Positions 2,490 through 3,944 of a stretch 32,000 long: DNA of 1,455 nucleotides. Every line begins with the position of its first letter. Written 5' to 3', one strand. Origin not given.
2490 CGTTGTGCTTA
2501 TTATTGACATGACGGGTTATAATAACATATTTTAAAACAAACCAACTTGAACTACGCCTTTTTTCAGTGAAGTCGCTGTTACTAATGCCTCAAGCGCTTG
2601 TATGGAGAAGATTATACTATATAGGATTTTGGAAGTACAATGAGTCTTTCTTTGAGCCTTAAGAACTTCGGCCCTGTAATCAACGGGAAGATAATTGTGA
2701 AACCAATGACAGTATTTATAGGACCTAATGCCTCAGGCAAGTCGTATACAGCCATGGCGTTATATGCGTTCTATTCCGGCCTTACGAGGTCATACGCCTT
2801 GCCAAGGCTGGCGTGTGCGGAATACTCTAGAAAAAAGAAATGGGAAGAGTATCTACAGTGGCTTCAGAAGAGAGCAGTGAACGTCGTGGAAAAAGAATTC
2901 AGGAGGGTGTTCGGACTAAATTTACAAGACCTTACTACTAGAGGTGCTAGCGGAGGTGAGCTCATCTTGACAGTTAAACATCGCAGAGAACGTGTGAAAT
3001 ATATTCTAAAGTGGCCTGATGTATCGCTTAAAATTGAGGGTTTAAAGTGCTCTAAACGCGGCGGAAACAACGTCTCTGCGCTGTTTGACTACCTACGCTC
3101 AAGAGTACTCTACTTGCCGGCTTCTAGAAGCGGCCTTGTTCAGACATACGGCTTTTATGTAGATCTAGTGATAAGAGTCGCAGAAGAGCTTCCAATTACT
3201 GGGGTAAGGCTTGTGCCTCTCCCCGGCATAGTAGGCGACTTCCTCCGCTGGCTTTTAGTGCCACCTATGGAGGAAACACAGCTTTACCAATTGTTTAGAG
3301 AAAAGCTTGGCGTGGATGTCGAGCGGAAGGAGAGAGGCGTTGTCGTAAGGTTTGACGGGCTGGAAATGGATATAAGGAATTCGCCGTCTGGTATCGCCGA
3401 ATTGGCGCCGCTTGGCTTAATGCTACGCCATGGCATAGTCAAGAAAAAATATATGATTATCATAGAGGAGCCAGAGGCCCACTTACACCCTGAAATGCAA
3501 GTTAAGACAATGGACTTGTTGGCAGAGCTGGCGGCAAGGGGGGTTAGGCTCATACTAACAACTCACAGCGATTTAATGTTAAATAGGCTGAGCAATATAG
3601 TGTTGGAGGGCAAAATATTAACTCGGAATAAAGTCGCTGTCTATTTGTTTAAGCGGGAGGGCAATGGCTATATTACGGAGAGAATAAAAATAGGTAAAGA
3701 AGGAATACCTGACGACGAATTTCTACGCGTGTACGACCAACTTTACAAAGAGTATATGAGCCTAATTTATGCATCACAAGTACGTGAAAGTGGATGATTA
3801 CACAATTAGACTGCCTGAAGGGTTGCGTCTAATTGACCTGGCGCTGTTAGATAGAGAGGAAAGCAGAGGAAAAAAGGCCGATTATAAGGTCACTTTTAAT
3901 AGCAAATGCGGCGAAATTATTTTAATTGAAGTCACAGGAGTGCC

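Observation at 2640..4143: Nuclease-less AAA_15/21-type ATPase translationally coupled to a small unrecognisable ORF: candidate undescribed two-gene defence-like module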

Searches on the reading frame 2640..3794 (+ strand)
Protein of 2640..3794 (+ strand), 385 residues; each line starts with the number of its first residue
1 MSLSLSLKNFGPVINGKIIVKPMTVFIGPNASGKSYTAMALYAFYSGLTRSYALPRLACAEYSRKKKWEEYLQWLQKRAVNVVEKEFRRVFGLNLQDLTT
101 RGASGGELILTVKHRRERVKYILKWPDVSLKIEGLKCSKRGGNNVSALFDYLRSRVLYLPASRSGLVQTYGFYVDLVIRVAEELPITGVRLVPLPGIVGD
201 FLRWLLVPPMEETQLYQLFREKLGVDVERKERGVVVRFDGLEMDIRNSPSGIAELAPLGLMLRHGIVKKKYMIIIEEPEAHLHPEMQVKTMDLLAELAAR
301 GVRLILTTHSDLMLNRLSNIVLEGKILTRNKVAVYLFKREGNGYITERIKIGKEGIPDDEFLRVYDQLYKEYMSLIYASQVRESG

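Call 4: search_protein_families(library=pfam, proteins=[window:2640-3794:+], max_evalue=1)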
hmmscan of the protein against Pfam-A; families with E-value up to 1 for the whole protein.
window:2640-3794:+ (385 aa): 8 families
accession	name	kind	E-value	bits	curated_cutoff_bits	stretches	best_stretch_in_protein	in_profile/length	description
PF13175.12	AAA_15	-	4.9e-22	79.5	32.1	2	230-313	291-373/374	AAA ATPase domain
PF13304.12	AAA_21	-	1.7e-14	55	27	2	249-315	239-304/304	AAA domain, putative AbiEii toxin, Type IV TA system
PF11398.14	DUF2813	-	4.2e-05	23.5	21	1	272-315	286-326/372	Protein of unknown function (DUF2813)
PF13514.12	AAA_27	-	0.015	15.4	22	1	4-48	5-53/206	AAA domain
PF13476.12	AAA_23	-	0.022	15.9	27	1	4-40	1-38/201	AAA domain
PF13671.12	AAA_33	-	0.19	12.5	27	1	23-82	1-66/143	AAA domain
PF02463.25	SMC_N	-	0.22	11.4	40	0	20-42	23-46/220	RecF/RecN/SMC N terminal domain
PF00519.23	PPV_E1_C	-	0.23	11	26.5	1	22-53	120-151/289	Papillomavirus helicase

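Call 5: search_protein_families(library=padloc, proteins=[window:2640-3794:+], max_evalue=1)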
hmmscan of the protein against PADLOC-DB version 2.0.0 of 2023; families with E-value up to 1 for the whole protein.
window:2640-3794:+ (385 aa): 148 families (the best 25 are shown)
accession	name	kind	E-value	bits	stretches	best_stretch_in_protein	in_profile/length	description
PDLC03878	NsnB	-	1e-27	95.9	2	263-376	230-343/345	-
PDLC02979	AriA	-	1.4e-25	88.9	2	227-313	281-372/373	-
PDLC04033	PD-T4-4_A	-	2.4e-22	77.8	2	243-327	300-384/460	-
PDLC04664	PDC-M47A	-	4.5e-20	70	2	242-322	295-374/461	-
PDLC04214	HEC-02A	-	7e-20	69.6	2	225-374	193-334/338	-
PDLC04032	PD-T4-4_A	-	2.3e-19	67.7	2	255-336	333-413/474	-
PDLC04707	PDC-M55A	-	2.2e-18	64.4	2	240-382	271-416/421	-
PDLC02980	AriA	-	1.1e-15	56.4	2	240-315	230-304/304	-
PDLC04710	PDC-M56A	-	6e-15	53.1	2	222-316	186-287/382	-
PDLC04562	PDC-M29A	-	2.4e-13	48.1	2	266-328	268-331/410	-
PDLC04213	HEC-02A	-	2.5e-13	48.3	1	227-374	188-331/337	-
PDLC04177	HEC-01A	-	1.7e-12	45.1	2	269-320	296-346/393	-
PDLC00099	GajA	-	3.8e-12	44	1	270-336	299-363/626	AAA ATPase domain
PDLC02358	Old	-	5.3e-12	43.3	2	268-316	283-331/578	Old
PDLC00096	GajA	-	9.1e-12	42.5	1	272-313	291-336/630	AAA ATPase domain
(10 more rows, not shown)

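Call 6: search_protein_families(library=ncbifam, proteins=[window:2640-3794:+], max_evalue=1)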
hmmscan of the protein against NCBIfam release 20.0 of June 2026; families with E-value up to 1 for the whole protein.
window:2640-3794:+ (385 aa): 28 families (the best 25 are shown)
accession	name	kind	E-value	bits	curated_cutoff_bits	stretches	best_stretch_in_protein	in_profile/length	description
NF041760.1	PtuA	equivalog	1.9e-06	27.1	500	1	272-315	379-421/524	retron Ec78 anti-phage system effector ATPase PtuA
NF038234.1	retron_eff_Eco8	equivalog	1.6e-05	23.7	250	1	272-315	275-326/679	retron Eco8 family effector endonuclease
TIGR02673.1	FtsE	equivalog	2e-05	24.4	264.85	1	265-319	151-205/214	cell division ATP-binding protein FtsE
NF040873.1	AztA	equivalog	0.0004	20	220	1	262-316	130-184/191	zinc ABC transporter ATP-binding protein AztA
NF047739.1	antiphage_MADS3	equivalog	0.00078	18.7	420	1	267-317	334-382/427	methylation-associated defense system AAA family ATPase MAD3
TIGR03608.1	L_ocin_972_ABC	subfamily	0.00091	18.7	254.85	1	266-321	149-204/206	putative bacteriocin export ABC transporter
TIGR01166.1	cbiO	subfamily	0.00091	18.7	211.8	1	268-310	144-186/190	cobalt ABC transporter, ATP-binding protein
NF010068.0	PRK13548.1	equivalog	0.0011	18.1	261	1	268-312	160-203/261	heme ABC transporter ATP-binding protein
TIGR02857.1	CydD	equivalog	0.0022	17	435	1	264-321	471-527/529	thiol reductant ABC exporter subunit CydD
NF007027.0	PRK09493.1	equivalog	0.0023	17.3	379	1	266-310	152-195/240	glutamine ABC transporter ATP-binding protein GlnQ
TIGR02770.1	nickel_nikD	equivalog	0.005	16.2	318.7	1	262-333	136-211/230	nickel import ATP-binding protein NikD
TIGR03873.1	F420-0_ABC_ATP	hypoth_equivalog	0.0063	15.8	372.4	1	268-314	154-199/256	putative F420-0 ABC transporter ATP-binding protein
TIGR02324.1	CP_lyasePhnL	equivalog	0.0099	15.3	256.3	1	261-322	159-220/224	phosphonate C-P lyase system protein PhnL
NF010170.0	PRK13651.1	equivalog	0.013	14.5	432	1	271-317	185-232/308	cobalt transporter ATP-binding subunit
TIGR00972.1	3a0107s01c2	equivalog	0.014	14.7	343.2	1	266-320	159-212/248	phosphate ABC transporter ATP-binding protein PstB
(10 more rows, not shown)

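Call 8: find_homologous_proteins(query=window:2640-3794:+)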
Query window:2640-3794:+ (385 aa): 1680 proteins with E <= 0.001 among 8000 candidates; the best 120 are listed.
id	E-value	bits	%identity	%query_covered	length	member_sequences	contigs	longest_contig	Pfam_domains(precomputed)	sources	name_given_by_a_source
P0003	6.0e-249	843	99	100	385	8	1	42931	PF13175.13,PF13304.13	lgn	-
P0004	1.6e-130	453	53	98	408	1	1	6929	PF13175.13,PF13304.13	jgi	jgi:predicted ATPase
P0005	9.4e-107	375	48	99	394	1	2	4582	PF13175.13,PF13304.13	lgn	-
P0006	6.3e-78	280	58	55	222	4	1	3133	PF13175.13,PF13304.13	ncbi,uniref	ncbi:AAA family ATPase [Pyrobaculum sp.]|uniref:AAA family ATPase n=1 Tax=Pyrobaculum sp. TaxID=2004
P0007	1.4e-71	259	49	67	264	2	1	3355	PF13175.13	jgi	-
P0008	3.4e-63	232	37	98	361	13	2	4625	PF13175.13,PF13304.13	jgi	-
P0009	1.7e-59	220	36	98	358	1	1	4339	PF13175.13,PF13304.13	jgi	-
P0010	5.0e-49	185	33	98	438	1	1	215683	PF13175.13,PF13304.13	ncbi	-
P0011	2.3e-48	183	34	90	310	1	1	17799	PF13175.13,PF13304.13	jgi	-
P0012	2.6e-44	170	30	98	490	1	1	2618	PF11398.15,PF13175.13,PF13304.13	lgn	-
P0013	1.6e-43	167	40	58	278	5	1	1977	PF13175.13,PF13304.13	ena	-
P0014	8.9e-42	161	30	96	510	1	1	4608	PF13175.13,PF13304.13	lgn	-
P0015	5.0e-41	159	34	58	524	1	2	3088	PF13175.13,PF13304.13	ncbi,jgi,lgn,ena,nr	ncbi:MAG: hypothetical protein DRJ56_08955 [Thermoprotei archaeon]|nr:MAG: hypothetical protein DRJ5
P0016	6.0e-41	159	38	58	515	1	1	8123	PF13175.13,PF13304.13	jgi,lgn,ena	-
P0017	1.8e-40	157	34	58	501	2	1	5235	PF13175.13,PF13304.13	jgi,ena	-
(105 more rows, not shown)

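Call 9: find_encoding_contigs(protein=P0004, flank=4000, max_places=3)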
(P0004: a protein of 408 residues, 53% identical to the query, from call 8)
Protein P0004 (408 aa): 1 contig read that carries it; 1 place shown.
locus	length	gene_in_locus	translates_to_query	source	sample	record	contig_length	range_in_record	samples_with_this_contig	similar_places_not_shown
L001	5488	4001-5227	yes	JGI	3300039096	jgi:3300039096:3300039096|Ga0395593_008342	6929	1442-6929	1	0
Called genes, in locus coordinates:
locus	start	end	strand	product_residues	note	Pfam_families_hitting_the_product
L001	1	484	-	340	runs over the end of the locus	PF12849:PBP_like_2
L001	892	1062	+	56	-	-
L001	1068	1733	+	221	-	-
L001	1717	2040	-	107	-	-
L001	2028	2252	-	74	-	-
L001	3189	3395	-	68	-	-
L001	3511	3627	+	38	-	-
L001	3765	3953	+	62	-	-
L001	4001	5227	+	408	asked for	PF13175:AAA_15 (weak), PF13304:AAA_21, PF13175:AAA_15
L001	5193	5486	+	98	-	?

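Call 10: find_encoding_contigs(protein=P0005, flank=4000, max_places=3)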
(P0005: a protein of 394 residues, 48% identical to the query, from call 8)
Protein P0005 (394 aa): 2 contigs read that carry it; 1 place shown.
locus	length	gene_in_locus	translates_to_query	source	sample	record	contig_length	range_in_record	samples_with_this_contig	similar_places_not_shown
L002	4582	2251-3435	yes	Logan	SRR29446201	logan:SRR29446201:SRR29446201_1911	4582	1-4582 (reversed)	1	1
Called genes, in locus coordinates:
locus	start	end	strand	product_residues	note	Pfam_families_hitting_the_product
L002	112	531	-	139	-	-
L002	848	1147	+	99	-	-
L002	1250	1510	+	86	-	-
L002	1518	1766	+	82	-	-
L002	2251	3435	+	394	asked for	PF13175:AAA_15 (weak), PF13304:AAA_21, PF13175:AAA_15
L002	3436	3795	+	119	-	-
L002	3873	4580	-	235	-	?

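Call 11: find_encoding_contigs(protein=P0008, flank=4000, max_places=3)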
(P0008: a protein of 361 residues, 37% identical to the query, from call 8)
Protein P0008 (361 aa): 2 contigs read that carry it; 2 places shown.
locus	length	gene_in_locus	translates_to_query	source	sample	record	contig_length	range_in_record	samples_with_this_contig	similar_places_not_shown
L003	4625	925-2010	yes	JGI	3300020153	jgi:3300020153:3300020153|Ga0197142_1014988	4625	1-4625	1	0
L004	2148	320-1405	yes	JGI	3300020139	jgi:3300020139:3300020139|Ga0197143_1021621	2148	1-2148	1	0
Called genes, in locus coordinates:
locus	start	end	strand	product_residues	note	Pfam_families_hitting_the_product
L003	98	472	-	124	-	PF13660:DUF4147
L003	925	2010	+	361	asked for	PF13175:AAA_15, PF13304:AAA_21, PF13175:AAA_15 (weak)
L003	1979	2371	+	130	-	-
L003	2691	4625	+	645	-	?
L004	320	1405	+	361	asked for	PF13175:AAA_15, PF13304:AAA_21, PF13175:AAA_15 (weak)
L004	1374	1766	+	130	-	-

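Call 15: find_encoding_contigs(protein=P0009, flank=4000, max_places=2)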
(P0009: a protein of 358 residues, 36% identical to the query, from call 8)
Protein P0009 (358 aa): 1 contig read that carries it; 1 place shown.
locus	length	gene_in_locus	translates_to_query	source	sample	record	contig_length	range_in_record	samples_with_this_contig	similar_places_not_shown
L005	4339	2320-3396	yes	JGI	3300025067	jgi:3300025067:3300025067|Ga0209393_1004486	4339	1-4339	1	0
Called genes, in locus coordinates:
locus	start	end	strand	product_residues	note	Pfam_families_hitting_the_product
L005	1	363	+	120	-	?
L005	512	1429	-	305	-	PF13660:DUF4147, PF05161:MOFRL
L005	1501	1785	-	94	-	PF13660:DUF4147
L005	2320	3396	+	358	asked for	PF13175:AAA_15 (weak), PF13304:AAA_21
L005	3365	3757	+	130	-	-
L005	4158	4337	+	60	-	?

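Call 16: find_encoding_contigs(protein=P0010, flank=6000, max_places=2)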
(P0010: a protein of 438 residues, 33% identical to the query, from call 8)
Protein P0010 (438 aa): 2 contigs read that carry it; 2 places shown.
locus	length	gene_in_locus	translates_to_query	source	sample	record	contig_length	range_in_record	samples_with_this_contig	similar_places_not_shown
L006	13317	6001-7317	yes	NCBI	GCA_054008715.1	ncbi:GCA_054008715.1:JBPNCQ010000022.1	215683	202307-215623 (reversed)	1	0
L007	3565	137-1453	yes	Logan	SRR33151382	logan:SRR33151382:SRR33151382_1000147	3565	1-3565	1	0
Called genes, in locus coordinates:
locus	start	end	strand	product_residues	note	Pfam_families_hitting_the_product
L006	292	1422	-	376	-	PF05942:PaREP1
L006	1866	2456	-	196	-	PF05942:PaREP1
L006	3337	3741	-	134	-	PF28217:FAM81B (faint), PF01442:Apolipoprotein (weak)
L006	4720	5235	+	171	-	PF05942:PaREP1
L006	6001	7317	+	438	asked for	PF13175:AAA_15, PF13304:AAA_21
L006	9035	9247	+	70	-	-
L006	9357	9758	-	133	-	-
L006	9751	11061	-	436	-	PF13304:AAA_21 (faint), PF13175:AAA_15 (weak)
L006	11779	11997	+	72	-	-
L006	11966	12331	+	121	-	PF05942:PaREP1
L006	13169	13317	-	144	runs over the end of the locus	-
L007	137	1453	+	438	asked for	PF13175:AAA_15, PF13304:AAA_21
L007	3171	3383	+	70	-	-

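Call 17: find_encoding_contigs(protein=P0011, flank=6000, max_places=2)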
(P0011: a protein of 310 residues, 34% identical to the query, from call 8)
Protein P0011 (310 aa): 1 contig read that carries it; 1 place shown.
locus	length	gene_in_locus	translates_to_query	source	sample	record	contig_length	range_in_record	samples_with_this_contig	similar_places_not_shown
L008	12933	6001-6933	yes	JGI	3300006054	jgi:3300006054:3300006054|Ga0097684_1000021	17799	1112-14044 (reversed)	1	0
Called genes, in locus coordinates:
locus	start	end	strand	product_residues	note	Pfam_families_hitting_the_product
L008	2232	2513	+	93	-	-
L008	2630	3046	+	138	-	-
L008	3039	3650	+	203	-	-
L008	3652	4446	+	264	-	PF00005:ABC_tran (weak), PF13304:AAA_21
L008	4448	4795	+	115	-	-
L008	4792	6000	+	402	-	-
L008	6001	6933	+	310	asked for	PF13175:AAA_15 (weak), PF13304:AAA_21, PF13175:AAA_15 (weak)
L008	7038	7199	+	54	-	-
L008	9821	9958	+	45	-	-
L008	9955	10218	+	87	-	-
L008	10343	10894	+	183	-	-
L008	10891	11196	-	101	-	-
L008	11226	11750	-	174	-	-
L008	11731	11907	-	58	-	-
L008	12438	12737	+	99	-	-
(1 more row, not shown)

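Call 36: search_solved_structures(query=window:2640-3794:+, max_evalue=0.001)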
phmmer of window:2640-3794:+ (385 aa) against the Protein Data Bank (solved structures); distinct sequences matched with E-value up to 0.001: 3.
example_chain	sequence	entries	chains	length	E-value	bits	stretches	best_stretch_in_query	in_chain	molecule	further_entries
6p74_A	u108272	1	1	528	7e-05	25.1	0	269-335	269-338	Putative ATP-dependent endonuclease of the OLD family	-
6z4w_A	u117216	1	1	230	7.4e-05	25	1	223-322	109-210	Cell division ATP-binding protein FtsE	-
6z63_A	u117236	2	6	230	7.4e-05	25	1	223-322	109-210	Cell division ATP-binding protein FtsE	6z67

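Call 53: find_related_loci(query=A4, collection=genome_contigs, flank=5000)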
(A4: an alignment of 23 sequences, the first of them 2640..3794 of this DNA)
Query A4 (385 aa) in genome_contigs; peptide patterns used: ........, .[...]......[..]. (x = any residue, [..] = any of these).
600 stretches matched a pattern (row limit reached: there are more); 301 encode a relative of the query (tblastn E <= 1e-3); the best 80 are kept; 79 distinct loci.
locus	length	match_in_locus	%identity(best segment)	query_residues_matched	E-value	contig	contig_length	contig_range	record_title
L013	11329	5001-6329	31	5-375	2e-42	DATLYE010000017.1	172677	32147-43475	MAG TPA_asm: Bryobacteraceae bacterium isolate SMAG_U13264 k141_561478, whole genome shotgun sequence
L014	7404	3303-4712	30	1-375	1e-39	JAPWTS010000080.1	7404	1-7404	MAG: Thermofilales archaeon isolate RSNS8 scaffold_2094_c1, whole genome shotgun sequence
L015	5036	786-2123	27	1-375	6e-35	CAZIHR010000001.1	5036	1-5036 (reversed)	MAG TPA_asm: uncultured Nitrosopumilaceae archaeon isolate SRP338948_co1_25 genome assembly, contig: k141_200618, whole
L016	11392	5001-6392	27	2-376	1e-34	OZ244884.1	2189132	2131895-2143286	MAG: Nitrospirales bacterium isolate b0bdb081-a959-4647-96d4-40adf9d6ea11 genome assembly, chromosome: 1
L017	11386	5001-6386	27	4-376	1e-33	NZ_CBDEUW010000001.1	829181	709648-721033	MAG: Ruegeria sp. isolate 8b59a855-40bb-4218-9b8b-30e960faf13f contig_1, whole genome shotgun sequence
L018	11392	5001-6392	25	1-371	3e-33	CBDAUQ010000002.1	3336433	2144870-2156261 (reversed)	MAG: Cenarchaeum sp. isolate d8c039c0-47ae-4276-bf28-ececfd51b7c1 genome assembly, contig: contig_2, whole genome shotgu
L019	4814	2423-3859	24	3-375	3e-33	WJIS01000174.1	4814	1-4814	MAG: Promethearchaeota archaeon isolate Bin_204 k141_1358235, whole genome shotgun sequence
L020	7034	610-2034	27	2-371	1e-31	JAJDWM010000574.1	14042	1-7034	MAG: Bryobacterales bacterium isolate jk18x25bins.29 k141_670743, whole genome shotgun sequence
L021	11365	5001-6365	25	3-375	1e-31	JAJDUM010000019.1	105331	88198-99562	MAG: Candidatus Poribacteria bacterium isolate jk18x1bzbins.78 k141_1552320, whole genome shotgun sequence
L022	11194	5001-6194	27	2-375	1e-31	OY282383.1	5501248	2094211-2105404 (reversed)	MAG: uncultured Poribacteria bacterium isolate 7c199f84-8048-4b63-b208-6e17c6421a0a genome assembly, chromosome: 1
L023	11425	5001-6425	26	3-375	3e-31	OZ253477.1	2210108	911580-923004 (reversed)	MAG: Gammaproteobacteria bacterium isolate cd91ca9d-c811-4c78-9398-bef48b39456d genome assembly, chromosome: 1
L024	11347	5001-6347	27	2-370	7e-31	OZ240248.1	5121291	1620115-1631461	MAG: Candidatus Poribacteria bacterium isolate b8ffb888-6308-4f48-b550-e0c295cc777e genome assembly, chromosome: 1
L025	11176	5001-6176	26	3-370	4e-31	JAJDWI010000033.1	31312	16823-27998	MAG: Candidatus Poribacteria bacterium isolate jk18x25bins.18 k141_127577, whole genome shotgun sequence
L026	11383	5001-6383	26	3-375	9e-30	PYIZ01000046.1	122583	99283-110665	MAG: Candidatus Poribacteria bacterium isolate PCPOR2b Ga0206366_146, whole genome shotgun sequence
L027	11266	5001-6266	26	1-376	9e-30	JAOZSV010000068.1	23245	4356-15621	MAG: Thiotrichaceae bacterium isolate GMC7.concoct.148 GMC7_596_length_23245_cov_1374.814791, whole genome shotgun seque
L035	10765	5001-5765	31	156-371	1e-26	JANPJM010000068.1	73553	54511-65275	MAG: Hymenobacteraceae bacterium isolate VAR_61_metabat_406 VAR_61_k141_1929500, whole genome shotgun sequence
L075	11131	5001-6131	25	5-341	1e-18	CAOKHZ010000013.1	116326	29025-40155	MAG TPA_asm: uncultured Faecalicatena sp. isolate SRR17684645_bin.25_metawrap_v1.3_MAG genome assembly, contig: NODE.218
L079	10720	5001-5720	27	151-367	6e-18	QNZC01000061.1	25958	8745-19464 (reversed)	MAG: Persephonella sp. isolate MAG 16 Ga0226836_10000581, whole genome shotgun sequence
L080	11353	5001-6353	29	7-364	3e-17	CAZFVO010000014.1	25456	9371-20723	MAG TPA_asm: uncultured archaeon isolate SRP141559_co1_69 genome assembly, contig: NODE_833_length_25456_cov_16.881855,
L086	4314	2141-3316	24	5-371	4e-18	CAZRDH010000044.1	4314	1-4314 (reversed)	MAG TPA_asm: uncultured Desulfurococcaceae archaeon isolate binchicken_co219_361 genome assembly, contig: k141_697068, w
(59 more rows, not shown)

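Call 58: search_protein_families(library=padloc, proteins=[L013:6353-6802:+, L016:6422-6883:+, L019:3892-4374:+, L027:6293-6844:+, L035:5822-6376:+, L075:6314-6937:+, L079:5771-6400:+, L080:6376-6801:+, L086:3334-3756:+, L006:9357-9755:-], max_evalue=0.01)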
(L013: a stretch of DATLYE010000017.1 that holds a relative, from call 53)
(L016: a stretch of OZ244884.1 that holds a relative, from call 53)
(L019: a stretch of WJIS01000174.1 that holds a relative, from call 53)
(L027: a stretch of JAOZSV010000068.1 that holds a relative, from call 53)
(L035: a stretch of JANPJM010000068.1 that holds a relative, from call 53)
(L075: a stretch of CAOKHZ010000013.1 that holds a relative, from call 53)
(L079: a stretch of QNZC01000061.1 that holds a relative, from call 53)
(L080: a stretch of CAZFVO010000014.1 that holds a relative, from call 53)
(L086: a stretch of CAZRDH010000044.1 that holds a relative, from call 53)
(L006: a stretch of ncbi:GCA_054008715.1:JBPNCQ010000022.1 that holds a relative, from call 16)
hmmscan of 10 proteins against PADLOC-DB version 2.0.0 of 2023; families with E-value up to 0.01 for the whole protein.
L013:6353-6802:+ (150 aa): 0 families

L016:6422-6883:+ (154 aa): 1 family
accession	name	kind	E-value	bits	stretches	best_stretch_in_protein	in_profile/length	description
PDLC04668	PDC-M47B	-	0.00016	19.4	1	22-98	35-117/186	-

L019:3892-4374:+ (161 aa): 0 families

L027:6293-6844:+ (184 aa): 0 families

L035:5822-6376:+ (185 aa): 0 families

L075:6314-6937:+ (208 aa): 0 families

L079:5771-6400:+ (210 aa): 1 family
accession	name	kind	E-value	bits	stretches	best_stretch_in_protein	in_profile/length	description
PDLC04563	PDC-M29B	-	4.1e-06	25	1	63-106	67-109/164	-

L080:6376-6801:+ (142 aa): 0 families

L086:3334-3756:+ (141 aa): 0 families

L006:9357-9755:- (132 aa): 1 family
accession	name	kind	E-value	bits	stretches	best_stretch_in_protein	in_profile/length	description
PDLC04741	PDC-M62B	-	0.0014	16.1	1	16-129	43-159/401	-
